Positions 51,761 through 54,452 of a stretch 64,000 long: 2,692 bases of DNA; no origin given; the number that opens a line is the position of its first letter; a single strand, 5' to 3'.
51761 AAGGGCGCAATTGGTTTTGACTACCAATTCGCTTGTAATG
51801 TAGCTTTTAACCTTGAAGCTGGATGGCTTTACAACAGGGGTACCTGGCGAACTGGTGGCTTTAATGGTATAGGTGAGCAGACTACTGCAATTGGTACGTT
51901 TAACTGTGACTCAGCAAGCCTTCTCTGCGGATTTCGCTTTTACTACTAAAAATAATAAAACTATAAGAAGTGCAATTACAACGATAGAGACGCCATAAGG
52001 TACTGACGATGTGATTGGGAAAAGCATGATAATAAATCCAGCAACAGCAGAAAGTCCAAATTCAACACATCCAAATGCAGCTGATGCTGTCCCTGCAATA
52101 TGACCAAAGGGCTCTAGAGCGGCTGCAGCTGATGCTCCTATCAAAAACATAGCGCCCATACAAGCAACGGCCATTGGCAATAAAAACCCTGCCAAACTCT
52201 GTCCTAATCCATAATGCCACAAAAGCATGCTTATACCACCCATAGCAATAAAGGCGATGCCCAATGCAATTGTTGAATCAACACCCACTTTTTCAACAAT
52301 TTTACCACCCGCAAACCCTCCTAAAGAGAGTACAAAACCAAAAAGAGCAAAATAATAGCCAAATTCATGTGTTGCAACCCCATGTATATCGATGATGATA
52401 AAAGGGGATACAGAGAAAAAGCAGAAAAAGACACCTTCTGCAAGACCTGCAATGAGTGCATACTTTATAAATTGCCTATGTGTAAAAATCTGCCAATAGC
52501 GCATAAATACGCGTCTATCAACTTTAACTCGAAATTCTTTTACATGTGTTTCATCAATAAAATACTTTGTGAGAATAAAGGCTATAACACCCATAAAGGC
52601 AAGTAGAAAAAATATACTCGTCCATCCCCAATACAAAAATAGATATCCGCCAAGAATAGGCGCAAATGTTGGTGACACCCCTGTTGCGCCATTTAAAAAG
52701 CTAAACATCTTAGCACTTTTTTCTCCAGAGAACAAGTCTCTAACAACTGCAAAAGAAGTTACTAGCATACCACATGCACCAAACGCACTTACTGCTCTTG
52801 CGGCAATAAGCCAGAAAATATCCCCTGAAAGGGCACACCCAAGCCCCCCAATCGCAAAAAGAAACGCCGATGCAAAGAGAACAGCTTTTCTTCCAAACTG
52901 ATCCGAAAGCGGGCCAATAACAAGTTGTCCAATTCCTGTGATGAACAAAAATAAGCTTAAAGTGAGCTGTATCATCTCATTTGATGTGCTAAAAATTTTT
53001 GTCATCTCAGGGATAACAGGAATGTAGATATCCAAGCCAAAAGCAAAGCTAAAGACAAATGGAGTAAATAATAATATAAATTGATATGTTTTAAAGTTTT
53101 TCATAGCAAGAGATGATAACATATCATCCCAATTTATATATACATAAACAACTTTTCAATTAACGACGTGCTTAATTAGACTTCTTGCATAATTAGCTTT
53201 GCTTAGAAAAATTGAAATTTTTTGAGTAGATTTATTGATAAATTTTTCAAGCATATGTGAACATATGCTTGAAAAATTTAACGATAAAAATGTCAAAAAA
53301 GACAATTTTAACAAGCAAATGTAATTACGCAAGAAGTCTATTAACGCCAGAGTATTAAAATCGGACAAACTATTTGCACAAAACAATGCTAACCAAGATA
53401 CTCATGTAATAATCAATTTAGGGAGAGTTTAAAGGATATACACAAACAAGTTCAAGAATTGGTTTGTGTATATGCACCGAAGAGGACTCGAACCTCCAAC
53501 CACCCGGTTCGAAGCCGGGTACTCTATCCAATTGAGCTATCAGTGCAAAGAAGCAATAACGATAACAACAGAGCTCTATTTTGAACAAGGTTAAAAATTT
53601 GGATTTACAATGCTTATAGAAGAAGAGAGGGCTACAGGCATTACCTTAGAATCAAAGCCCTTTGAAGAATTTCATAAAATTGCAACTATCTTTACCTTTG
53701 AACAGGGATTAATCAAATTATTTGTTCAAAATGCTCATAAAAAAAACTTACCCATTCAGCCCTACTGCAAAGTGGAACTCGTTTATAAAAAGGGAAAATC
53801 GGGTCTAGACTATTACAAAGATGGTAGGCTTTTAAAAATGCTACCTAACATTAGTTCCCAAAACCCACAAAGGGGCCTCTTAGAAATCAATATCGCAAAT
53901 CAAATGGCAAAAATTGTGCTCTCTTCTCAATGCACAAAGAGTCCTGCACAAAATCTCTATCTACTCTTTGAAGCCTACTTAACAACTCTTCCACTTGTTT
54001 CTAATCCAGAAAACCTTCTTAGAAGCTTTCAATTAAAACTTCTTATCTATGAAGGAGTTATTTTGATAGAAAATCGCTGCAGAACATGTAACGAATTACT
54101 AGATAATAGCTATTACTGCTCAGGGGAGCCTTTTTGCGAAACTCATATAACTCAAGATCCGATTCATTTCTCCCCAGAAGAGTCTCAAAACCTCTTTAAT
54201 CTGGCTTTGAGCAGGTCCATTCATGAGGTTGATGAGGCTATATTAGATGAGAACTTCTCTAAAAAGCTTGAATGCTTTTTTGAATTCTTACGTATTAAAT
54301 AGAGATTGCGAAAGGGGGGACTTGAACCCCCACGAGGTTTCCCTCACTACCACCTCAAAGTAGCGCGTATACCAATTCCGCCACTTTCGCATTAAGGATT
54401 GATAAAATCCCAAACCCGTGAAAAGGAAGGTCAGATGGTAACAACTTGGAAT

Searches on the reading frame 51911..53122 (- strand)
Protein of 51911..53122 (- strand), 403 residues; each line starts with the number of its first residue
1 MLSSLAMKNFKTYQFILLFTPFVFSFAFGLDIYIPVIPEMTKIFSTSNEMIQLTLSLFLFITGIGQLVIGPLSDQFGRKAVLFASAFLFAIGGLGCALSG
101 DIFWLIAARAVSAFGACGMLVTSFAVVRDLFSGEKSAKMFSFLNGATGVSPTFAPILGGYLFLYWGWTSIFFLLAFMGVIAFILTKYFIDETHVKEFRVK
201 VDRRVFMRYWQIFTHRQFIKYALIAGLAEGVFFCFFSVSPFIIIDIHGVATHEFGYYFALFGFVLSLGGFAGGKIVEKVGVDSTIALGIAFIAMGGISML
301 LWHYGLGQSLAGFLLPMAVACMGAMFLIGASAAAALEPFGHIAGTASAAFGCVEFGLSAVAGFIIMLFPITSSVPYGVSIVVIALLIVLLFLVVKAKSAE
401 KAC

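Call 32: search_protein_families(library=pfam, proteins=[window:51911-53122:-])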
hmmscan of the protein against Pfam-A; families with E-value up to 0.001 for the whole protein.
window:51911-53122:- (403 aa): 2 families
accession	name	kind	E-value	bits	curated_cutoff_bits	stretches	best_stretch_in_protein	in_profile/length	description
PF07690.21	MFS_1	-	4e-47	161.2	33.4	1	23-361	5-345/347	Major Facilitator Superfamily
PF00083.30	Sugar_tr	-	7.8e-06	25.5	22.3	1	47-192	44-194/452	Sugar (and other) transporter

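Call 73: find_encoding_contigs(protein=window:51911-53122:-, flank=2500, max_places=10)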
Protein window:51911-53122:- (403 aa): 2 contigs read that carry it; 1 place shown.
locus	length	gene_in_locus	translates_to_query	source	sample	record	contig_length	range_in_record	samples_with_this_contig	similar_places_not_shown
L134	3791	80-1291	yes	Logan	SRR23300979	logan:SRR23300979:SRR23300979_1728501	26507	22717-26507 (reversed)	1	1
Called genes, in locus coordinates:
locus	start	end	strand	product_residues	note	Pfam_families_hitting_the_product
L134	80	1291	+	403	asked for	PF00083:Sugar_tr (weak), PF07690:MFS_1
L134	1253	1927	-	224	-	-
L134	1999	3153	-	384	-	PF05525:Branch_AA_trans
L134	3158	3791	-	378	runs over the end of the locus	PF00534:Glycos_transf_1, PF13692:Glyco_trans_1_4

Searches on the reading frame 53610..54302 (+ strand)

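Call 32: search_protein_families(library=pfam, proteins=[window:53610-54302:+])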
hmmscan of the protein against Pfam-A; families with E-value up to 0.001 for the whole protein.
window:53610-54302:+ (230 aa): 2 families
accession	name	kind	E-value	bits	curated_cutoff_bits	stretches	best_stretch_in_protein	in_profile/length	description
PF11967.14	RecO_N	-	2.3e-10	40.8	27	1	6-76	4-78/80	Recombination protein O N terminal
PF02565.21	RecO_C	-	4.8e-07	30.1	22.1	1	107-205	21-122/157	Recombination protein O C terminal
